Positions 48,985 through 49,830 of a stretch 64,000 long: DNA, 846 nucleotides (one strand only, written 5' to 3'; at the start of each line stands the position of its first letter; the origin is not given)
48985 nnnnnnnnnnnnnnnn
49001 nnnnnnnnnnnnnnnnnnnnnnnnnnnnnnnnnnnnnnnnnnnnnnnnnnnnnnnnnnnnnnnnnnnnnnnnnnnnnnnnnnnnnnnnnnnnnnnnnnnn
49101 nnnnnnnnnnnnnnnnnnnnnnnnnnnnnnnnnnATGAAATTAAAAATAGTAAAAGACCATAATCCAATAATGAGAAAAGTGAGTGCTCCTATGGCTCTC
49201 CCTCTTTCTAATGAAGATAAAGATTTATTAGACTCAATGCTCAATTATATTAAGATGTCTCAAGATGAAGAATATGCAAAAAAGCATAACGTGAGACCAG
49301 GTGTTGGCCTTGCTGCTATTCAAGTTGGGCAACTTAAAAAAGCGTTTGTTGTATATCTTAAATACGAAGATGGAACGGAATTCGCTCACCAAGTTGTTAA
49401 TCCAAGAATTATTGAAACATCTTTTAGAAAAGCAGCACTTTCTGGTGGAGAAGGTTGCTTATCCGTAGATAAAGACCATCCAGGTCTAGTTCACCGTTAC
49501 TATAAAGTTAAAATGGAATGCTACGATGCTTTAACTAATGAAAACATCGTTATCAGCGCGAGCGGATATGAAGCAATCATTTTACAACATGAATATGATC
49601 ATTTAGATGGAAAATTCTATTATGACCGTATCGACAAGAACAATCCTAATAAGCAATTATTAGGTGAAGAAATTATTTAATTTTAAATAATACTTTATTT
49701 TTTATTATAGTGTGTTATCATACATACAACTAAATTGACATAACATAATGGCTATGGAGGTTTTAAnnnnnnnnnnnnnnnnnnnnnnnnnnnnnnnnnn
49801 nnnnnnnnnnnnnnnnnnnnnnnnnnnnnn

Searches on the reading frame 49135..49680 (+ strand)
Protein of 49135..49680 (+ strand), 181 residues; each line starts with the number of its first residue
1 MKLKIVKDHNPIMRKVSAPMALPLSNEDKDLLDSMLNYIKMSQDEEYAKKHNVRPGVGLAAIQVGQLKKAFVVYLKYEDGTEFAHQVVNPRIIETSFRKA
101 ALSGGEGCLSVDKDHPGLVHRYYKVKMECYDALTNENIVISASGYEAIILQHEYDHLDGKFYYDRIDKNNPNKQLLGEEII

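Call 60: search_protein_families(library=pfam, proteins=[window:49135-49680:+], max_evalue=0.00001)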
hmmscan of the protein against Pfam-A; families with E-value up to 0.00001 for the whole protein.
window:49135-49680:+ (181 aa): 1 family
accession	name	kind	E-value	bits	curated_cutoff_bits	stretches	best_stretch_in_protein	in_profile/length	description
PF01327.26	Pep_deformylase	-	5.5e-39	133.7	22.8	1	3-170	2-154/156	Polypeptide deformylase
